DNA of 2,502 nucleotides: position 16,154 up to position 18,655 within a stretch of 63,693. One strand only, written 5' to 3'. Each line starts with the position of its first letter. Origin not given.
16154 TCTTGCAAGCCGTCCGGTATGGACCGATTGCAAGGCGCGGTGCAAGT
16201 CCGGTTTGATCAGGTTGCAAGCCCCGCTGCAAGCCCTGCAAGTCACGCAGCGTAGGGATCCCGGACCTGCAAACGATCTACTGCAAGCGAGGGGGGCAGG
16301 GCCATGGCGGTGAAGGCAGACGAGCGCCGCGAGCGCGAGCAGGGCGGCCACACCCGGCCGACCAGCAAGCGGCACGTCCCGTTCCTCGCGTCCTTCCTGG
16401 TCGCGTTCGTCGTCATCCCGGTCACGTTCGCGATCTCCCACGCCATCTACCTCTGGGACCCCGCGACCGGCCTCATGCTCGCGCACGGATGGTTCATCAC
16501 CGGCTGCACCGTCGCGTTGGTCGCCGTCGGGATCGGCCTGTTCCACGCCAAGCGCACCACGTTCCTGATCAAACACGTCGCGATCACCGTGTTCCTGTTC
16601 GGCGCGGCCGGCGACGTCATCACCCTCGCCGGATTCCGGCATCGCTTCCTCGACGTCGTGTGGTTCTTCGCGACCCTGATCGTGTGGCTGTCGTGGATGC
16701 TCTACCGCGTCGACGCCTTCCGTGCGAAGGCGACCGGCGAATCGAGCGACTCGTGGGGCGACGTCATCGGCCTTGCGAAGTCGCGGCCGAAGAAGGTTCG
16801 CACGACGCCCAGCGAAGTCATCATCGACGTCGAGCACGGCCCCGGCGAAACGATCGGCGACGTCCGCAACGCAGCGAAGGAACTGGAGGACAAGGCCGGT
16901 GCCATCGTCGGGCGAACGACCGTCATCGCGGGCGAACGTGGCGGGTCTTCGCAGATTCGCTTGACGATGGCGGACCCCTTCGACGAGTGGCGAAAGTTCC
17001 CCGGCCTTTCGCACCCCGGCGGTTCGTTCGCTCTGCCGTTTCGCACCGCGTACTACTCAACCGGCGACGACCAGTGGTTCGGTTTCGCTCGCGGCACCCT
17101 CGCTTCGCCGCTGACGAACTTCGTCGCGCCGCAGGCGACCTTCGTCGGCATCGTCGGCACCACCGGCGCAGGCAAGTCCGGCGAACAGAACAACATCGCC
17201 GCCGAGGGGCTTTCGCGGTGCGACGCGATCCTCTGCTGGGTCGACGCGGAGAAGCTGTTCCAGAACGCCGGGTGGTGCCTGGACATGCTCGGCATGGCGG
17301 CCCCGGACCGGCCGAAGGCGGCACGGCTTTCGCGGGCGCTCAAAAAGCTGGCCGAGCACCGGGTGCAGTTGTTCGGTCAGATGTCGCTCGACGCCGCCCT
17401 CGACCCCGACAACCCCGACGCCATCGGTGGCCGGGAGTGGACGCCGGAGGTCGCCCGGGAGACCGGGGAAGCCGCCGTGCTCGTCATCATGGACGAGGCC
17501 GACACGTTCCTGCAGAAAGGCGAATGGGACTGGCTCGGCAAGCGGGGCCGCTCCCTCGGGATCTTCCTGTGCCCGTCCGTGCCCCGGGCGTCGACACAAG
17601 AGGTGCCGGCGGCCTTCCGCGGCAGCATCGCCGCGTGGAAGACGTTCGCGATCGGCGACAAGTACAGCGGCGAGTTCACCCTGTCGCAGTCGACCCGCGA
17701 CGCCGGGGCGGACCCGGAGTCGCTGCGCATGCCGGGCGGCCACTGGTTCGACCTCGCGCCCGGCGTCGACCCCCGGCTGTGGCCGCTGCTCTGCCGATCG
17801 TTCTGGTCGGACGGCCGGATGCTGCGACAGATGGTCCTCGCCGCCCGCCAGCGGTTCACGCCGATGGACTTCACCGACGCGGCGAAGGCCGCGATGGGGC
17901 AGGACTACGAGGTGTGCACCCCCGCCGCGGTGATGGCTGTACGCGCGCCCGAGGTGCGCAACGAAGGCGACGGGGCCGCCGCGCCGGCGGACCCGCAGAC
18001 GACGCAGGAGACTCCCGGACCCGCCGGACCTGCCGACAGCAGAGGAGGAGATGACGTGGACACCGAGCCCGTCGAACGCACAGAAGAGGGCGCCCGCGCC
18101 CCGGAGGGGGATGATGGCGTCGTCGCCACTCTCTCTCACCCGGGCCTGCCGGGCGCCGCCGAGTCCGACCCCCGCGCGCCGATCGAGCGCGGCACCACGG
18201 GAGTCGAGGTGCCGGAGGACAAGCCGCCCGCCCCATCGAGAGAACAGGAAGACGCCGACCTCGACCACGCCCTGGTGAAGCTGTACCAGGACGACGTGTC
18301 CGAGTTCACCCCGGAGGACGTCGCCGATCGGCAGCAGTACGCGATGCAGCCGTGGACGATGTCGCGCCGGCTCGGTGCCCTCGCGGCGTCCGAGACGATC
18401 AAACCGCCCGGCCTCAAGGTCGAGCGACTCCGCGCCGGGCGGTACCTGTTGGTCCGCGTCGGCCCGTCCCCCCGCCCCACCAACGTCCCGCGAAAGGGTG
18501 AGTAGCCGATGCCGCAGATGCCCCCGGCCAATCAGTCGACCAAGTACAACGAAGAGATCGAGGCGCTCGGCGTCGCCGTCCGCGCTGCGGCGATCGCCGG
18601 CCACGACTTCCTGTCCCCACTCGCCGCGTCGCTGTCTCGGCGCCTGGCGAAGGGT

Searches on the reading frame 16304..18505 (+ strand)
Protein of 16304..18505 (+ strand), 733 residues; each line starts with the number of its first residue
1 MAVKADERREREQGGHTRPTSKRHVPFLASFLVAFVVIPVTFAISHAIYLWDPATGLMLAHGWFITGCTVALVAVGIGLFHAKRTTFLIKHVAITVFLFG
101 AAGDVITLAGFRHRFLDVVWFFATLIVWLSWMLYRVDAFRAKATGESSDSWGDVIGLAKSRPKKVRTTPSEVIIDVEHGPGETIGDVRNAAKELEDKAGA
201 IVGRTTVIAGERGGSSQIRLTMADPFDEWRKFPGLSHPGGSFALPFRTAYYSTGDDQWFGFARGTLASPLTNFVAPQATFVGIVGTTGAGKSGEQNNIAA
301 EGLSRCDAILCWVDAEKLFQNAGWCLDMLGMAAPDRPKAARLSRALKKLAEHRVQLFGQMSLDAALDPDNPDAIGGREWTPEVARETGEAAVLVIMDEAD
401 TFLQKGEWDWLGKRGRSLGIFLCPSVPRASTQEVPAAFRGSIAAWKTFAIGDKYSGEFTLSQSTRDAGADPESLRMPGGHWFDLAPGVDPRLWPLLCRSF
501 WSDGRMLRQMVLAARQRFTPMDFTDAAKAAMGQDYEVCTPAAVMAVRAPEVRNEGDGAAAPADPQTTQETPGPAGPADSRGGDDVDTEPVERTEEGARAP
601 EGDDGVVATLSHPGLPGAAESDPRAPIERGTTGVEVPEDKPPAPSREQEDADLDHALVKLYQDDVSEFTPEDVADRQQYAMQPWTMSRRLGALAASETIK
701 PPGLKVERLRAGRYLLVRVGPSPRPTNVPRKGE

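Call 4: search_protein_families(library=pfam, proteins=[window:16304-18505:+], max_evalue=0.01)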
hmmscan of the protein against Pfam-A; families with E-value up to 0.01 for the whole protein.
window:16304-18505:+ (733 aa): 0 families

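Call 10: search_protein_families(library=ncbifam, proteins=[window:16304-18505:+], max_evalue=1)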
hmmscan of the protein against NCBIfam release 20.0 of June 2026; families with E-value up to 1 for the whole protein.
window:16304-18505:+ (733 aa): 1 family
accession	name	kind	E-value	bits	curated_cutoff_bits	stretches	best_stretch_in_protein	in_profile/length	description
NF041214.1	plasmid_TraB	equivalog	1.8e-45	155.6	800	1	22-701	4-623/639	plasmid transfer protein TraB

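Call 11: search_dna_similar(query=window:16304-18505:+, collection=plasmids, mode=protein, max_rows=30)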
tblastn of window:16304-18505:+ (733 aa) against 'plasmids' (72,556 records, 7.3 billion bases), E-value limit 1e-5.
Records with a match: 12; places in all: 13; records where one place covers at least 80% of the query: 0.
Best place of each record, by identity: <60% 12.
By first word of the organism name: Streptomyces 11; Amycolatopsis 1.
By predicted mobility (MOB-suite, as given by PLSDB): non-mobilizable 11; mobilizable 1.
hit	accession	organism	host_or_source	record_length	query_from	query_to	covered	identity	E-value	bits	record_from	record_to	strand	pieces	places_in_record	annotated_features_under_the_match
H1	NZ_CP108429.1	Amycolatopsis sp. NBC_01286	-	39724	22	571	75%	27.1%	4e-16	91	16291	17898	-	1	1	hypothetical protein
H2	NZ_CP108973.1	Streptomyces longwoodensis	-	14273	66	494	59%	26.0%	1e-9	70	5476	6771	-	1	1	traB: plasmid transfer protein TraB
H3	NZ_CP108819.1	Streptomyces canus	-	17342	63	500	60%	25.2%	8e-11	74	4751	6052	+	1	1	traB: plasmid transfer protein TraB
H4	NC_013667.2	Streptomyces sp. Y27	-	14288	67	490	58%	25.3%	9e-7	61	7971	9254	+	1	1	traB: plasmid transfer protein TraB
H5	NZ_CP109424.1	Streptomyces sp. NBC_01506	-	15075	63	503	60%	24.3%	3e-9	68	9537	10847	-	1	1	traB: plasmid transfer protein TraB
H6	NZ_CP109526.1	Streptomyces anulatus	-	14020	66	490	58%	24.8%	3e-6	59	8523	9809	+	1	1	traB: plasmid transfer protein TraB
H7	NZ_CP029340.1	Streptomyces sp. SM17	Haliclona simulans,Tissue Sample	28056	67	490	58%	24.6%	5e-6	58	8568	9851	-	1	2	traB: plasmid transfer protein TraB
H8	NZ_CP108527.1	Streptomyces zaomyceticus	-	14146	119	502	52%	25.5%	4e-7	62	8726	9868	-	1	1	sporulation protein SsgA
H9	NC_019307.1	Streptomyces sp. W75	-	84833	166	535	50%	26.3%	7e-14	84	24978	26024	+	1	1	traB: plasmid transfer protein TraB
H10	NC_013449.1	Streptomyces sp. W9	-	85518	166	540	51%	25.6%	3e-13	82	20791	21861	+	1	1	traB: plasmid transfer protein TraB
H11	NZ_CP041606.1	Streptomyces sp. S1D4-14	Isolated strain,Microscale soil grain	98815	120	499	52%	24.0%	4e-7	62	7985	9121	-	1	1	hypothetical protein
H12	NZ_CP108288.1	Streptomyces sp. NBC_00040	-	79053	218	526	42%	23.2%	9e-8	64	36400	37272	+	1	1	FtsK/SpoIIIE domain-containing protein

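Call 16: search_dna_similar(query=window:16304-18505:+, collection=phages, mode=protein, max_rows=40)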
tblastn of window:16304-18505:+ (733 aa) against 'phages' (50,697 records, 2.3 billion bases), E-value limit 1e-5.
No match.

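Call 17: find_homologous_proteins(query=window:16304-18505:+)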
Query window:16304-18505:+ (733 aa): 46 proteins with E <= 0.001 among 8000 candidates.
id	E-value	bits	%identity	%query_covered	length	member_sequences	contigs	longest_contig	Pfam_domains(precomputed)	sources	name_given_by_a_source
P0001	0.0e+0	1686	100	100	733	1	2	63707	-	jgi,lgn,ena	-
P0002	0.0e+0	1086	67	100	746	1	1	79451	-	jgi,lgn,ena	jgi:hypothetical protein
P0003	0.0e+0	1069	67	98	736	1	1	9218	-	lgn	-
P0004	0.0e+0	1041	63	100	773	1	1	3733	-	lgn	-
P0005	0.0e+0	1012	62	99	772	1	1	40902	-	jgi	jgi:hypothetical protein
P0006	4.4e-298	1009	61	99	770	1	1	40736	-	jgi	jgi:hypothetical protein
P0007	5.0e-232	790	51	100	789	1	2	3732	-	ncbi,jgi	jgi:hypothetical protein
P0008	1.5e-230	785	50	99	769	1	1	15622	-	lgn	-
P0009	1.5e-215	736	49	98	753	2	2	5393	-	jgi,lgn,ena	-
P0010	3.1e-214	731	57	75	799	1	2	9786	-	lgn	-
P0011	4.4e-214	731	49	99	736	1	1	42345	-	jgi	jgi:hypothetical protein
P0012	3.1e-203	695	56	73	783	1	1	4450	-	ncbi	-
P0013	6.3e-203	694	48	98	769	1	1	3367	-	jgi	jgi:hypothetical protein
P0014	8.9e-203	694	49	97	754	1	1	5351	-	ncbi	-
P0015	5.8e-202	691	49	97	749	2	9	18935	-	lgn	-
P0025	3.2e-187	642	47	97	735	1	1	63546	-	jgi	jgi:hypothetical protein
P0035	5.9e-159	549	43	97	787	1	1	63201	-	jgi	jgi:hypothetical protein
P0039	4.2e-155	536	51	72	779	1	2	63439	-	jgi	jgi:hypothetical protein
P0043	1.1e-85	306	35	93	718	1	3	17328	-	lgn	-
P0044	5.8e-70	254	30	97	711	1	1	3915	-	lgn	-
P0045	2.0e-58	216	28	87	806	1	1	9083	-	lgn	-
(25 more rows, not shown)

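Call 18: find_related_loci(query=window:16304-18505:+, collection=viral_contigs, flank=6000)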
Query window:16304-18505:+ (733 aa) in viral_contigs; peptide patterns used: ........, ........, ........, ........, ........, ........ (x = any residue, [..] = any of these).
1 stretches matched a pattern; 1 encode a relative of the query (tblastn E <= 1e-3); 1 distinct loci.
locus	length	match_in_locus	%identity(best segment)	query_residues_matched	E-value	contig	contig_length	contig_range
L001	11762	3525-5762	67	1-733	0e+0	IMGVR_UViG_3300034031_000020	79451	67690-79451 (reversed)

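Call 22: find_encoding_contigs(protein=P0025, flank=4000, max_places=1)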
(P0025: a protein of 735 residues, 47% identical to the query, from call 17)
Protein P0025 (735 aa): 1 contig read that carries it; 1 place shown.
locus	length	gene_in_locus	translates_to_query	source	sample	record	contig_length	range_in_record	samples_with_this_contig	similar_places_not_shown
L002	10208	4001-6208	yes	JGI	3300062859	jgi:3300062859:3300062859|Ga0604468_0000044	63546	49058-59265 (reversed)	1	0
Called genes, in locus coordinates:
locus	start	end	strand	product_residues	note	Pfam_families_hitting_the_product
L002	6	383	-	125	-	-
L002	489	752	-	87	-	-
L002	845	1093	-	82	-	-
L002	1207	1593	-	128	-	-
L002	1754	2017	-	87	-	-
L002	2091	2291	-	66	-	-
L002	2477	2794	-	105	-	PF12728:HTH_17 (faint)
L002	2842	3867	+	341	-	-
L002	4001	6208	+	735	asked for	-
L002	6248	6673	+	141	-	-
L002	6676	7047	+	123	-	-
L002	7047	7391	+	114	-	-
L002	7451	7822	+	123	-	-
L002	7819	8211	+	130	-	-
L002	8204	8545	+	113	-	-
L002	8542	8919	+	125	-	-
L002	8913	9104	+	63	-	-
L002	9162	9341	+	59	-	-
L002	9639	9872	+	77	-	-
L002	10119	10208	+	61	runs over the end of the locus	-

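Call 23: find_encoding_contigs(protein=P0035, flank=4000, max_places=1)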
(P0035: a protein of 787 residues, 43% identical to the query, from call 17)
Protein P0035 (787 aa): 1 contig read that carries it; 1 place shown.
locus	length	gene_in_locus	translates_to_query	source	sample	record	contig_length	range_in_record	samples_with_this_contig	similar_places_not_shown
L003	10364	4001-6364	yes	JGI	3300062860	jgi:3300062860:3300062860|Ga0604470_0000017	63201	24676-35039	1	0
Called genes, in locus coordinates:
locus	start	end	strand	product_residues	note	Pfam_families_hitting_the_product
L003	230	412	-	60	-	-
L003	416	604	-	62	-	-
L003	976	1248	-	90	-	-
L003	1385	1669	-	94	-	-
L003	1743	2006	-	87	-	-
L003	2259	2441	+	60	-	-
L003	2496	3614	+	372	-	-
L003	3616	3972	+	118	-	-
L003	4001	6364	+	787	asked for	-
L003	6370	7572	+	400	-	PF05887:Trypan_PARP (weak)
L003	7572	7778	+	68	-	PF12728:HTH_17, PF00376:MerR, PF13411:MerR_1 (weak)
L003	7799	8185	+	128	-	-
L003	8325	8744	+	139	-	-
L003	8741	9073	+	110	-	-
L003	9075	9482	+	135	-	-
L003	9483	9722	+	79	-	-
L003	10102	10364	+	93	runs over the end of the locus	-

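Call 24: find_encoding_contigs(protein=P0039, flank=4000, max_places=1)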
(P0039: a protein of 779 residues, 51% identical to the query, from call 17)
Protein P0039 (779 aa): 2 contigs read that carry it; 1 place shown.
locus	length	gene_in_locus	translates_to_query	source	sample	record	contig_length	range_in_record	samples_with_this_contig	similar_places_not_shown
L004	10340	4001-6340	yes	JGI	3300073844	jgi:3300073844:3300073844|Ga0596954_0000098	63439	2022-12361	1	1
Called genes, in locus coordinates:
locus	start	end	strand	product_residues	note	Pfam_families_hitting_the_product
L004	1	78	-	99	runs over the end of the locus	-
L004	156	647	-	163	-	-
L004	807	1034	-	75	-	-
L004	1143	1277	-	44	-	-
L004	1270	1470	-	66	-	-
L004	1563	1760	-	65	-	-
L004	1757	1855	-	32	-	-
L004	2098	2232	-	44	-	-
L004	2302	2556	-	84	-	-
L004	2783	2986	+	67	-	-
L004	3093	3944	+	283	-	PF13384:HTH_23 (weak)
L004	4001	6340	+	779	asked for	-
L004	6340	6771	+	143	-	-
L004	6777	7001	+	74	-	PF12728:HTH_17, PF13411:MerR_1 (weak), PF00376:MerR (weak)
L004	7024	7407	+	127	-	-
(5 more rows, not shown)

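Call 29: find_related_loci(query=A1, collection=metagenome_contigs, flank=3000)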
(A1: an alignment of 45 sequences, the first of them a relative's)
Query A1 (733 aa) in metagenome_contigs; peptide patterns used: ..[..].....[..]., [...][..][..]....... (x = any residue, [..] = any of these).
94 stretches matched a pattern; 14 encode a relative of the query (tblastn E <= 1e-3); 14 distinct loci.
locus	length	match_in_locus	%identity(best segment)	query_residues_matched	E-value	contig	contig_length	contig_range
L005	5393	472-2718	49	4-725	0e+0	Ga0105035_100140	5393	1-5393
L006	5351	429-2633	49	16-725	0e+0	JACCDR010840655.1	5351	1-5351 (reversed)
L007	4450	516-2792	56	15-724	0e+0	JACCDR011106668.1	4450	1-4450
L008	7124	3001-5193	47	3-725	0e+0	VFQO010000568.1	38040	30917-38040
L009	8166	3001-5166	48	6-723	0e+0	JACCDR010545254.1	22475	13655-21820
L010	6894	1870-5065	53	15-730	2e-179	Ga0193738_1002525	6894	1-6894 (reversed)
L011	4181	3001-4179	61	1-384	1e-152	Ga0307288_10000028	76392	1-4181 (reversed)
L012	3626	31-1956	44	122-717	2e-155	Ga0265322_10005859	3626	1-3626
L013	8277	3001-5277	51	10-717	8e-148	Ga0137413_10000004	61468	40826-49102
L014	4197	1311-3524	35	12-719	2e-109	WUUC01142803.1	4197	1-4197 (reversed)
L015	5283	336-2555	36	3-724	1e-98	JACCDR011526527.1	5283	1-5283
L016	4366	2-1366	43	336-731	1e-98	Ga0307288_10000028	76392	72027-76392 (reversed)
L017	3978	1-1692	37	158-717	1e-85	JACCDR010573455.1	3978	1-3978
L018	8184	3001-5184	33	12-719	2e-100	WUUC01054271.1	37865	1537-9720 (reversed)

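Call 30: find_related_loci(query=A1, collection=genome_contigs, flank=3000)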
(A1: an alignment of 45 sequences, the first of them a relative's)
Query A1 (733 aa) in genome_contigs; peptide patterns used: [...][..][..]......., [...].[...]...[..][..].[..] (x = any residue, [..] = any of these).
32 stretches matched a pattern, but none encodes a relative of the query by tblastn (E <= 1e-3).

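Call 31: find_related_loci(query=A1, collection=viral_contigs, flank=3000)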
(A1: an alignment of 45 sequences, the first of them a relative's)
Query A1 (733 aa) in viral_contigs; peptide patterns used: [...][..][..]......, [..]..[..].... (x = any residue, [..] = any of these).
27 stretches matched a pattern; 7 encode a relative of the query (tblastn E <= 1e-3); 7 distinct loci.
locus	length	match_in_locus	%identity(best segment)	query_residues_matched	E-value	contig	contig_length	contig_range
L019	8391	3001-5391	51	1-731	0e+0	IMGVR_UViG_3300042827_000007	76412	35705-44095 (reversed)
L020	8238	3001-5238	67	1-733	0e+0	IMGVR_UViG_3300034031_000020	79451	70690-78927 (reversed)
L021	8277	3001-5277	51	10-717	7e-148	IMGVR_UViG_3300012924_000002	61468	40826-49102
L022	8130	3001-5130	34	12-721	1e-104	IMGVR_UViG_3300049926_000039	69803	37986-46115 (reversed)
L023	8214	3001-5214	35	4-717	2e-99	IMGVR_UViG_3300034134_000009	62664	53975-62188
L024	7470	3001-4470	24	21-535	2e-17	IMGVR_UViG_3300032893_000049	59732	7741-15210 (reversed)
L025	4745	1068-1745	25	215-473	1e-6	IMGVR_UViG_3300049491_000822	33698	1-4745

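Call 34: search_protein_families(library=phrogs, proteins=[window:16304-18505:+], max_evalue=0.001)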
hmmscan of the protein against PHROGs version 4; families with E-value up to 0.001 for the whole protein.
window:16304-18505:+ (733 aa): 1 family
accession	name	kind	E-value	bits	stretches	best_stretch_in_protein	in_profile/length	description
phrog_24831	-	unknown function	7.5e-30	105.2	1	23-615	41-604/700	-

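Call 54: find_encoding_contigs(protein=P0003, flank=3000, max_places=1)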
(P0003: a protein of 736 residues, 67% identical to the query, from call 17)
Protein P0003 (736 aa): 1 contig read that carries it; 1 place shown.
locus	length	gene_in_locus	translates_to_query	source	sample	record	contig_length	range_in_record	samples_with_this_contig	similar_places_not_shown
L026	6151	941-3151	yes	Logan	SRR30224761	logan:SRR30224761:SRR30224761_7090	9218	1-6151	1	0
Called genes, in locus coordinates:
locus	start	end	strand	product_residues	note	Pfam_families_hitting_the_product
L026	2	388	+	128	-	?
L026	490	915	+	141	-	PF10544:T5orf172, PF13455:MUG113 (weak)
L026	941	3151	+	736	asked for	-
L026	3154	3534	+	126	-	-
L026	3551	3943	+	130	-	-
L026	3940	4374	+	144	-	-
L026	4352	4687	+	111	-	-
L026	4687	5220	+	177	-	-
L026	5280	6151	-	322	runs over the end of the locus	-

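Call 55: find_encoding_contigs(protein=P0005, flank=3000, max_places=1)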
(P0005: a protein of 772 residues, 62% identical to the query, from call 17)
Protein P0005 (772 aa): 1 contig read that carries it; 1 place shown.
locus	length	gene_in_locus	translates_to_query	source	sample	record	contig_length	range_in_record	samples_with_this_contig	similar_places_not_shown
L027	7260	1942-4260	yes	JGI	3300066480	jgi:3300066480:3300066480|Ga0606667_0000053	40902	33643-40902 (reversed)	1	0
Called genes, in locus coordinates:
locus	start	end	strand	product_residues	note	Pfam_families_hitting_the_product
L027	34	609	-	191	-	-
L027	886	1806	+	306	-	-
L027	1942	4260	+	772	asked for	-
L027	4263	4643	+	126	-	-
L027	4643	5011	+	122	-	-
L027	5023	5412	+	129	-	-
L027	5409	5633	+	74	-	-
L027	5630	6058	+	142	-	-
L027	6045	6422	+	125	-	-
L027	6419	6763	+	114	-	-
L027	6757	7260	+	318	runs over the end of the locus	-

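Call 56: find_encoding_contigs(protein=P0006, flank=3000, max_places=1)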
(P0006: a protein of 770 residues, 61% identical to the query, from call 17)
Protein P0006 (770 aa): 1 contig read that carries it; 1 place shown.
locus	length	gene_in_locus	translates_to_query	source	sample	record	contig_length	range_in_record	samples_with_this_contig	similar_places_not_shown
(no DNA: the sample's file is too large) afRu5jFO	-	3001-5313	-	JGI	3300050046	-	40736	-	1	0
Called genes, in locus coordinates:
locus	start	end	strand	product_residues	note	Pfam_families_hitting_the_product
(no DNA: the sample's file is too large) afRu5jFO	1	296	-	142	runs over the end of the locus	-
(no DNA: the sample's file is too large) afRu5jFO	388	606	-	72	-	-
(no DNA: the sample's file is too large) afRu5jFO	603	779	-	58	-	-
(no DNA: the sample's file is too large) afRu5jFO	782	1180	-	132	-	-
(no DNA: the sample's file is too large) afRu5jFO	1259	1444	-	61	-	-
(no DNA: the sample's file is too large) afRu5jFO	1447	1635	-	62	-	-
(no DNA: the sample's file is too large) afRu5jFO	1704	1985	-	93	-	PF12728:HTH_17 (weak)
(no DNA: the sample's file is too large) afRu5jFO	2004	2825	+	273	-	-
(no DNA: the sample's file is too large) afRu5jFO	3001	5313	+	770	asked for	-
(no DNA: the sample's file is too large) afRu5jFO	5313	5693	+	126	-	-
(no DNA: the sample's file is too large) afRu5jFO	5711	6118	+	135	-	-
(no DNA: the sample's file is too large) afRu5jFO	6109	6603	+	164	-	-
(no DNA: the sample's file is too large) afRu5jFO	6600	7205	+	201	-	-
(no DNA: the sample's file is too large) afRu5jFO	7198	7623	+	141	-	-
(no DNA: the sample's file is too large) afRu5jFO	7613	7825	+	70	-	-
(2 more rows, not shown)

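Call 57: find_encoding_contigs(protein=P0004, flank=3000, max_places=1)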
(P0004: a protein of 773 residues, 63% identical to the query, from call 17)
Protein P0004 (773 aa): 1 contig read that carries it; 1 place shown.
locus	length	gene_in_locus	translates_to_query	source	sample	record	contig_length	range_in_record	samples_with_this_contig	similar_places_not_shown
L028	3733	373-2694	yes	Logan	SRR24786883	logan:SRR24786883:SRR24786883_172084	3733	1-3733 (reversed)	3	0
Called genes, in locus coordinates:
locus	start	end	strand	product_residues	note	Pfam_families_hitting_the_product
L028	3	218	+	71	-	?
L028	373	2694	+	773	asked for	-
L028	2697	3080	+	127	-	-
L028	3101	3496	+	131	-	-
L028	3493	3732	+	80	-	?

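Call 72: get_annotated_region(hit=H10, flank=4000)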
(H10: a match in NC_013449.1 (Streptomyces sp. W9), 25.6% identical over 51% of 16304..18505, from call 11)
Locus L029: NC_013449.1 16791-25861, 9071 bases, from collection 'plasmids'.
description: Streptomyces sp. W9 plasmid pCQ3, complete sequence
organism: Streptomyces sp. W9 (NCBI taxid 682410)
taxonomy: Bacteria; Actinomycetota; Actinomycetes; Kitasatosporales; Streptomycetaceae; Streptomyces; Streptomyces sp. W9
host: -; source: -; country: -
typing (MOB-suite, as given by PLSDB): non-mobilizable; replicon rep_cluster_295
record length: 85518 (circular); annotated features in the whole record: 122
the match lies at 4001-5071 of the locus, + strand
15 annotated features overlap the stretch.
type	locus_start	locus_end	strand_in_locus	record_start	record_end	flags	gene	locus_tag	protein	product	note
CDS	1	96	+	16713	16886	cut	-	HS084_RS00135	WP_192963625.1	hypothetical protein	-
CDS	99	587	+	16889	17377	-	-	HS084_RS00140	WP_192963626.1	hypothetical protein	-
CDS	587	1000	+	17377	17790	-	-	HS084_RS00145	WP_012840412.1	hypothetical protein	-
CDS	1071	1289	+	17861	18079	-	-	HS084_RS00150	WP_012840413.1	hypothetical protein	-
CDS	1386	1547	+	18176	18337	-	-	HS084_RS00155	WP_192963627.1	hypothetical protein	-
CDS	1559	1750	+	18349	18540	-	-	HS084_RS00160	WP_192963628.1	hypothetical protein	-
CDS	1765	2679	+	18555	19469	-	-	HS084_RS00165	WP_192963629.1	hypothetical protein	-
CDS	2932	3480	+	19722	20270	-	traA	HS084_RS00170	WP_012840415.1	plasmid transfer protein TraA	-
CDS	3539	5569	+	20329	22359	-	traB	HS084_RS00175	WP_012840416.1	plasmid transfer protein TraB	-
CDS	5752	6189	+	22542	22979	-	-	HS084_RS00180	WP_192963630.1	hypothetical protein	-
CDS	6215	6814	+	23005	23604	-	-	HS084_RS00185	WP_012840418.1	hypothetical protein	-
CDS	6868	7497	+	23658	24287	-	-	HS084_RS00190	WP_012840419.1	hypothetical protein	-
CDS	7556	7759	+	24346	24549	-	-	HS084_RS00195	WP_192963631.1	hypothetical protein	-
CDS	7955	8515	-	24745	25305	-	-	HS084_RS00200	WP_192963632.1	hypothetical protein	-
CDS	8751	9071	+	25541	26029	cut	-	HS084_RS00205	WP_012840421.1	hypothetical protein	-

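Call 73: predict_structure(alignment_id=A1)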
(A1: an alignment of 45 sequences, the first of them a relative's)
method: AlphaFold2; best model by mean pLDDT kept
length: 733 residues; sequences in the alignment: 45
mean_pLDDT: 81.0   pTM: 0.59
mean pLDDT of the five models: 81.0, 80.8, 79.5, 78.7, 78.1
residues with pLDDT >= 90: 378; 70-90: 203; 50-70: 27; < 50: 125
segments of 3 or more residues with pLDDT < 50: 1-19, 145-147, 547-637, 722-733
pLDDT, mean of each block of 10 residues (from residue 1): 40 46 78 91 93 94 94 86 77 91 90 86 89 73 53 72 86 89 88 86 85 85 88 97 97 93 92 94 94 97 98 94 97 96 97 93 85 80 94 96 87 94 94 81 93 90 91 92 94 94 97 97 98 97 70 41 34 35 33 35 33 38 40 52 90 95 94 95 90 83 88 88 44 37
secondary structure, 60 per line:
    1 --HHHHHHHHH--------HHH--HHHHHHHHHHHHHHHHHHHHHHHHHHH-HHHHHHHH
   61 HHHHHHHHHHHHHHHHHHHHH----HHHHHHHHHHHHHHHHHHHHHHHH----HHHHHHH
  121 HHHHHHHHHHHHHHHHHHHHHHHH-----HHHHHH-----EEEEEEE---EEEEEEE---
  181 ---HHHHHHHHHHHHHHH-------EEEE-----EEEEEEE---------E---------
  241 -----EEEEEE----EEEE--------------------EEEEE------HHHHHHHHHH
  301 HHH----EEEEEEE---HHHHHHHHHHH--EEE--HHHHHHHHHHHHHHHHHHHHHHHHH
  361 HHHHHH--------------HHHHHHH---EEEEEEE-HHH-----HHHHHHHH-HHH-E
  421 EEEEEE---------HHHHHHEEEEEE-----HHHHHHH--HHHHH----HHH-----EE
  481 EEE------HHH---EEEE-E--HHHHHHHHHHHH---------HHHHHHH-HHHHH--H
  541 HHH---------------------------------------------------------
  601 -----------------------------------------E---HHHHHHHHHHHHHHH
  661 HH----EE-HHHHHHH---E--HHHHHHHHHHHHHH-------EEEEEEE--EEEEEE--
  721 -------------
elements in order (helices of 4 or more, strands of 3 or more residues): H3-11 H25-51 H53-81 H86-109 H114-144 H150-155 E161-167 E171-177 H184-198 E206-209 E215-221 E246-251 E256-259 E280-284 H291-303 E308-314 H318-328 E331-333 H336-366 H381-387 E391-397 H407-414 E420-426 H436-441 E442-447 H453-459 H462-466 E479-483 E496-499 H504-515 H525-531 H533-537 H540-543 H646-662 H670-676 H683-696 E704-710 E713-718
